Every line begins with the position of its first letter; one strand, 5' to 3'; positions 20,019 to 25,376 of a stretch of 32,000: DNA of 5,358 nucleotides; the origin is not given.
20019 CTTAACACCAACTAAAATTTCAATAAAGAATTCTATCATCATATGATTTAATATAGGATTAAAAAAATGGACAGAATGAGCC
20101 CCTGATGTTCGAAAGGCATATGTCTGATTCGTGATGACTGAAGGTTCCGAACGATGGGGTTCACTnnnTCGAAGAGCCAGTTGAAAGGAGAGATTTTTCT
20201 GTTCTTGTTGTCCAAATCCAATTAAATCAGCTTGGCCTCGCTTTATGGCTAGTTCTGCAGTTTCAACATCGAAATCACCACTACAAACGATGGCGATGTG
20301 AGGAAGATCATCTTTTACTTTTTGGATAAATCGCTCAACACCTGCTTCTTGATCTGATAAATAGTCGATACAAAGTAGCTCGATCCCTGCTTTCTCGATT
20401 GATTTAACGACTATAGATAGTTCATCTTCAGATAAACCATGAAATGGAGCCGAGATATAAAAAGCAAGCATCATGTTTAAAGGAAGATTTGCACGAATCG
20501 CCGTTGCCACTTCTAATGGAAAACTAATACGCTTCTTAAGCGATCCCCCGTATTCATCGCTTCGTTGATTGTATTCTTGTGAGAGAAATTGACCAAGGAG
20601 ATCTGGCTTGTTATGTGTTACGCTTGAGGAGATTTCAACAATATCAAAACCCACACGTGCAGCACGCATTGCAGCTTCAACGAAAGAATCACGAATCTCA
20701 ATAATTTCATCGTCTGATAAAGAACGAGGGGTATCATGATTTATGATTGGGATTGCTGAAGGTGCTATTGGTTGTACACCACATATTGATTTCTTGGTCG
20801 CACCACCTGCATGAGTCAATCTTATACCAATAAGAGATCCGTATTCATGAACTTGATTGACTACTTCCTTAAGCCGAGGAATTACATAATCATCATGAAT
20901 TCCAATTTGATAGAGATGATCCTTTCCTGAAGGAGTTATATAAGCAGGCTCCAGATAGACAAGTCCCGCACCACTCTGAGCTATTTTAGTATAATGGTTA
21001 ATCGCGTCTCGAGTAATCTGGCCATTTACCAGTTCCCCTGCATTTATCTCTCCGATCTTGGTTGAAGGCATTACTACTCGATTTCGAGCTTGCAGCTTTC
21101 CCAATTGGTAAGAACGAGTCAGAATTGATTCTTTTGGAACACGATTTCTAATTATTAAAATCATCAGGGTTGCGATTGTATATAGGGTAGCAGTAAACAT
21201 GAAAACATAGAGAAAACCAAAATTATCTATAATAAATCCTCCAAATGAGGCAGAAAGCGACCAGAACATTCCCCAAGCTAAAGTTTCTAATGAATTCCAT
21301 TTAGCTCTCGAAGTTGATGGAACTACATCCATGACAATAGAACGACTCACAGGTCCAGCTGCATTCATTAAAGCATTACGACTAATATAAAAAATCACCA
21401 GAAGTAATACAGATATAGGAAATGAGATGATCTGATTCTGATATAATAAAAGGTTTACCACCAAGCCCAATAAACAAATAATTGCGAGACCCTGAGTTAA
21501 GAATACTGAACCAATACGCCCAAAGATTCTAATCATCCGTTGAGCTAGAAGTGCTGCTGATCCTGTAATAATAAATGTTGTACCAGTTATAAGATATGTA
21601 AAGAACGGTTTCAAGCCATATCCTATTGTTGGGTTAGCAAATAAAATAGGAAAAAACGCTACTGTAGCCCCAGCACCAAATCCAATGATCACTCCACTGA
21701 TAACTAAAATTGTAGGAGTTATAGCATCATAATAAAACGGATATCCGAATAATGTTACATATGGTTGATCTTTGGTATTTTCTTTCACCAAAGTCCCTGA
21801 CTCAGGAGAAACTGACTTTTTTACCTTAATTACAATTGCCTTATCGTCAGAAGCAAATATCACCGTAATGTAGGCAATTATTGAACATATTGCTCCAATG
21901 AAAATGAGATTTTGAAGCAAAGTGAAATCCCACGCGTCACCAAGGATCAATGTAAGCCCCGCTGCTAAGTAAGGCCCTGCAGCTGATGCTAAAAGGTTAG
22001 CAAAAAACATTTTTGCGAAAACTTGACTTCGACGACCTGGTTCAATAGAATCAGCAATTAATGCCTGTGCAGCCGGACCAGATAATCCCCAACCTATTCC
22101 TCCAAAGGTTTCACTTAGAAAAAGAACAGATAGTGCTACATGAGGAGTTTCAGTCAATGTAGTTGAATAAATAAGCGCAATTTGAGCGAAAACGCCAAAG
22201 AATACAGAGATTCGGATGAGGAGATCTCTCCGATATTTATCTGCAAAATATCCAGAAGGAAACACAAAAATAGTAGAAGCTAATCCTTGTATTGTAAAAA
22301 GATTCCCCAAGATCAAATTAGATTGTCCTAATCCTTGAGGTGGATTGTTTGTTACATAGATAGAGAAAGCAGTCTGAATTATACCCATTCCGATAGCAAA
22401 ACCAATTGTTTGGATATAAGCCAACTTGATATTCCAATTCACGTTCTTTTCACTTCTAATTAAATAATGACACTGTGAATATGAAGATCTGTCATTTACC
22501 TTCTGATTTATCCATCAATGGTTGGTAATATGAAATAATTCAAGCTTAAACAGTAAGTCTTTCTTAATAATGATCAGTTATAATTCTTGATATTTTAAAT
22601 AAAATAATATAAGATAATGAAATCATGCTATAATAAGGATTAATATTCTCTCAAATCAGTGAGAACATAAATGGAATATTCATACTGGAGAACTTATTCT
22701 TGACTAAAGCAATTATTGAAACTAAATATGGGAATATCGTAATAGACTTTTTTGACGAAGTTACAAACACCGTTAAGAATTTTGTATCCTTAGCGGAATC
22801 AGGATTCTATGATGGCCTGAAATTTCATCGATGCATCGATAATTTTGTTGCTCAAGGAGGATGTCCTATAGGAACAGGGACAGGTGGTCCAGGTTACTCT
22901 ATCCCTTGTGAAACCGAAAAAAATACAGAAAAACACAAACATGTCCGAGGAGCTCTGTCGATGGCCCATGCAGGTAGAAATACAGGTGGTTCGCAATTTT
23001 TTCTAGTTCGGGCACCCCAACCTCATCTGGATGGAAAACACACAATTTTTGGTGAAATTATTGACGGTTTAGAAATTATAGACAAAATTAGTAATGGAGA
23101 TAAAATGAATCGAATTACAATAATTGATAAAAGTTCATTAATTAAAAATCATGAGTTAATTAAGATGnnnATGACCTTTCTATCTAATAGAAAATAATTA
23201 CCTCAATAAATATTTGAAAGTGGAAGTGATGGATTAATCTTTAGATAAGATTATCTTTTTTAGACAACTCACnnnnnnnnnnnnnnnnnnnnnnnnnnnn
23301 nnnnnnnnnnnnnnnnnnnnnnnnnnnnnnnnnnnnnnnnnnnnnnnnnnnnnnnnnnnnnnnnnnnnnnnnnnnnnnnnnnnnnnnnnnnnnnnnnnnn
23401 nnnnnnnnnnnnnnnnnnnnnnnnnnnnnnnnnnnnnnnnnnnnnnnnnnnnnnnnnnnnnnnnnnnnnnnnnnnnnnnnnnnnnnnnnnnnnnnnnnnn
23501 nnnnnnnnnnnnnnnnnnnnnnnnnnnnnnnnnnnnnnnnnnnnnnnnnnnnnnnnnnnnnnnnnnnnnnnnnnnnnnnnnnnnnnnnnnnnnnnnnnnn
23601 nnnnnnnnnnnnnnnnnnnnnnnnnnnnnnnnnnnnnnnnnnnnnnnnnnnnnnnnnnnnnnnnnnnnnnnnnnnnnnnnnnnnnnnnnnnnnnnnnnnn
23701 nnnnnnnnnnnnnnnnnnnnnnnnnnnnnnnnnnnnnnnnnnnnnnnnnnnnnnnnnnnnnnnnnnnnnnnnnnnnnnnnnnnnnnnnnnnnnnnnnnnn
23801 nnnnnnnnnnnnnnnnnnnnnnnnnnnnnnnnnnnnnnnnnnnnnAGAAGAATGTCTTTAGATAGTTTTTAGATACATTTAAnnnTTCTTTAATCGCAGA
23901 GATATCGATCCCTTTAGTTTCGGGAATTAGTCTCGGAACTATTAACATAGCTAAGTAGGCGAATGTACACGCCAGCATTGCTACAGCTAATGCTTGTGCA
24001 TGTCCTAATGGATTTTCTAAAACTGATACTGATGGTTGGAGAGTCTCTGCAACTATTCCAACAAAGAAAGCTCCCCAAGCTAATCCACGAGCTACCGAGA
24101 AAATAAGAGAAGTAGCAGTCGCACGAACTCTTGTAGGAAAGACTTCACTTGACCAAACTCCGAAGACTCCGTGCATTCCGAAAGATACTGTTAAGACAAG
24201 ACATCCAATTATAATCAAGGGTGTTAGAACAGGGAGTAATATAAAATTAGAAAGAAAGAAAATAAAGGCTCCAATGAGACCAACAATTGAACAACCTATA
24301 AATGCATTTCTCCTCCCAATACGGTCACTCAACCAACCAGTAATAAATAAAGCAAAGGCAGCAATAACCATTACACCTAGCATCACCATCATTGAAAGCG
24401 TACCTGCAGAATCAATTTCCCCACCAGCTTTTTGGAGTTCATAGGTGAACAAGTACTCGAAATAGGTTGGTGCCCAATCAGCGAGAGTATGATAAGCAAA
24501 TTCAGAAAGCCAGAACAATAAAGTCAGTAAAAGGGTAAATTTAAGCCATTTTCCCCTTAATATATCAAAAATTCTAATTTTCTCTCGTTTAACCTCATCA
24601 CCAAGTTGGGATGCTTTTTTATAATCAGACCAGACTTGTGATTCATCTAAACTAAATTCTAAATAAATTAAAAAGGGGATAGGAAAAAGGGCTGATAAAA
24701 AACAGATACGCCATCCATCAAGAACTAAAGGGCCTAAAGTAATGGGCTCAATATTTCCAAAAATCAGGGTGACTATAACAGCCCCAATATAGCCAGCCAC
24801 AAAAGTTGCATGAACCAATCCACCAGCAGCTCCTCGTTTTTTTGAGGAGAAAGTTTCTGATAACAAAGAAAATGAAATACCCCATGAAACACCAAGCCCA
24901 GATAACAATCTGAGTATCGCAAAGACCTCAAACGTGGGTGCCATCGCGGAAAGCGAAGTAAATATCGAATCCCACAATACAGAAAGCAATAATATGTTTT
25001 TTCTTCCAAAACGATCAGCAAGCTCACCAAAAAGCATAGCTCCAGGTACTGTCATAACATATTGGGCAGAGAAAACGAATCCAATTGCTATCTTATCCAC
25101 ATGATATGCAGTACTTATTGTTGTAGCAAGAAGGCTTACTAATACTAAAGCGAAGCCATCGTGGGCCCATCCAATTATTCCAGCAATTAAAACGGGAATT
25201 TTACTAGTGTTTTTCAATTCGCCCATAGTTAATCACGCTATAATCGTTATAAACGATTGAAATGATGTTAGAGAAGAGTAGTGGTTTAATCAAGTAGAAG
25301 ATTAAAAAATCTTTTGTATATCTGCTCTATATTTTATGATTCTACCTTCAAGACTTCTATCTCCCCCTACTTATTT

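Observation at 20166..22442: MFS transporter fused to an Old Yellow Enzyme pseudo-enzyme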

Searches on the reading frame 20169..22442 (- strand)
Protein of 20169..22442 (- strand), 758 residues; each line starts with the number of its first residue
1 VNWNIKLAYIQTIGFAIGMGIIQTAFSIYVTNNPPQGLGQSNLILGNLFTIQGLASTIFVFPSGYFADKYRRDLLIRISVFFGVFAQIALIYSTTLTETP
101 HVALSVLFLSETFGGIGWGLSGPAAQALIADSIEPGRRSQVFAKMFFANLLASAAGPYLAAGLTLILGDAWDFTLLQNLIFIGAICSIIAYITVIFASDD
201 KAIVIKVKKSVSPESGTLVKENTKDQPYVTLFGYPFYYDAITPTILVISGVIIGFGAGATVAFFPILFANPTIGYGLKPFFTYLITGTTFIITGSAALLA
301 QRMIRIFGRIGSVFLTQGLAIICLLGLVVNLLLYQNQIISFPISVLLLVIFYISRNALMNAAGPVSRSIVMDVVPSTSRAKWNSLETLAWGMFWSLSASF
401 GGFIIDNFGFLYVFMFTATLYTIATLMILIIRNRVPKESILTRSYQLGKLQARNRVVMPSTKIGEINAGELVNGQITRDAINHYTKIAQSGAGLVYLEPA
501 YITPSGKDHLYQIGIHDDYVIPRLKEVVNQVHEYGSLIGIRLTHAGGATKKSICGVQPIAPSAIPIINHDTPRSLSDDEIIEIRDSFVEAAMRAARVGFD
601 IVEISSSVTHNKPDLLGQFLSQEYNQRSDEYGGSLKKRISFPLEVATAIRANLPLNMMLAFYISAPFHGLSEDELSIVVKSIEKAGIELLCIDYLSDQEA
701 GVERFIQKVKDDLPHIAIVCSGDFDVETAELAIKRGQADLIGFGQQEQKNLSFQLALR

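Call 4: search_protein_families(library=pfam, proteins=[window:20169-22442:-], max_evalue=0.01)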
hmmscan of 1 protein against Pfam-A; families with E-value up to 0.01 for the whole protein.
window:20169-22442:- (758 aa): 3 families
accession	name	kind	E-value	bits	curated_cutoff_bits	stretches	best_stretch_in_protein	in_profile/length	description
PF00724.26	Oxidored_FMN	-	7.6e-37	127.8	27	1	446-745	7-323/342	NADH:flavin oxidoreductase / NADH oxidase family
PF07690.21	MFS_1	-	4.1e-28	98.7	33.4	2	15-346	8-303/347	Major Facilitator Superfamily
PF05977.19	MFS_3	-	9.7e-05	21.4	27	1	58-190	60-188/524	Transmembrane secretion effector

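Call 5: search_protein_families(library=ncbifam, proteins=[window:20169-22442:-], max_evalue=0.01)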
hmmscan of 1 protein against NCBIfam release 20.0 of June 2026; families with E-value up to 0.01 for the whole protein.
window:20169-22442:- (758 aa): 10 families
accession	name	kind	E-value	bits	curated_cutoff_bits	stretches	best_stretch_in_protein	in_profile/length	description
TIGR03997.1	mycofact_OYE_2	equivalog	3.2e-37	128.2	793.15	1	444-686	5-242/645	mycofactocin system FadH/OYE family oxidoreductase 2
NF010047.0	PRK13523.1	equivalog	8e-36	123.7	431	1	441-690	5-246/339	NADPH dehydrogenase NamA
NF041087.1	bile_acid_BaiCD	equivalog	2.6e-34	118.4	825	1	445-690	8-247/642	bile acid Fe-S flavoenzyme BaiCD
NF006101.0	PRK08255.1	equivalog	5.1e-28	97.6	1078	1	442-690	400-655/768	bifunctional salicylyl-CoA 5-hydroxylase/oxidoreductase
NF007899.0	PRK10605.1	subfamily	1.2e-27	97.1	403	1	441-746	6-326/365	N-ethylmaleimide reductase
NF045592.1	bili_reduct_N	equivalog_domain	5.8e-27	94.8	425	1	443-690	4-247/363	bilirubin reductase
NF045599.1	bili_reduct_long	exception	5.4e-24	84.4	750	1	444-692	4-252/641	bilirubin reductase, long form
TIGR03996.1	mycofact_OYE_1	hypoth_equivalog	1e-13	50.7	627.9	1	476-671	32-223/633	mycofactocin system FadH/OYE family oxidoreductase 1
TIGR00880.1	2_A_01_02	superfamily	1.6e-08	34.8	131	1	47-191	2-134/141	multidrug resistance protein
TIGR00900.1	2A0121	subfamily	7.8e-06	25.5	319.6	1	327-434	79-180/364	H+ Antiporter protein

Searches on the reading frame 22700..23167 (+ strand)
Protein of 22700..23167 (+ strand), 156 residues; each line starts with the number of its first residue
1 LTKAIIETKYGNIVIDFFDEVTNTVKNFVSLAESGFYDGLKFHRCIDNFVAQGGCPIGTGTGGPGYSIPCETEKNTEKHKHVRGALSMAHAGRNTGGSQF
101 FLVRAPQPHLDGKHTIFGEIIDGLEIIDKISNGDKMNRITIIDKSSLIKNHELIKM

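Call 38: search_protein_families(library=pfam, proteins=[window:22700-23167:+], max_evalue=0.001)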
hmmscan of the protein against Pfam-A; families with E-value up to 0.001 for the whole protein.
window:22700-23167:+ (156 aa): 1 family
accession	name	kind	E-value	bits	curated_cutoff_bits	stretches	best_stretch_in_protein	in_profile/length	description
PF00160.26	Pro_isomerase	-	1.3e-40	139.7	21.7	1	6-137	4-144/159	Cyclophilin type peptidyl-prolyl cis-trans isomerase/CLD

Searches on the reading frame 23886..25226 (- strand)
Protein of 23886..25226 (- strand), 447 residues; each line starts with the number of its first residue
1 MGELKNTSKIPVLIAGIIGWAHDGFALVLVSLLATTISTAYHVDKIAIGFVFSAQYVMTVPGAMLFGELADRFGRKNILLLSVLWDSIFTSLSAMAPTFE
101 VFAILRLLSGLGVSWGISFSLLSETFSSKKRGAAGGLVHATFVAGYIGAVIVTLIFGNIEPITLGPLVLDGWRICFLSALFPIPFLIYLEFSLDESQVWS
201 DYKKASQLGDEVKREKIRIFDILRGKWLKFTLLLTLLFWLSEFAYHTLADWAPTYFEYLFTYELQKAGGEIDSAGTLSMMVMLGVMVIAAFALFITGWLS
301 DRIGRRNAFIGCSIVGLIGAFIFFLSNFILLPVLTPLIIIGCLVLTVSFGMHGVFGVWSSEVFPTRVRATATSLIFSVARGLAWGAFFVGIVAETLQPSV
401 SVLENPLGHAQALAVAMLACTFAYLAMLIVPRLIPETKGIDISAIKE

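Call 38: search_protein_families(library=pfam, proteins=[window:23886-25226:-], max_evalue=0.001)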
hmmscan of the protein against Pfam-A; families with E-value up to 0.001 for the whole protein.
window:23886-25226:- (447 aa): 2 families
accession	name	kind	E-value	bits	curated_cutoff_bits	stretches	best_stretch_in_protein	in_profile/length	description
PF07690.21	MFS_1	-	6.4e-33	114.5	33.4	1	28-385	14-344/347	Major Facilitator Superfamily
PF00083.30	Sugar_tr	-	1.1e-28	100.7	22.3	2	44-205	44-203/452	Sugar (and other) transporter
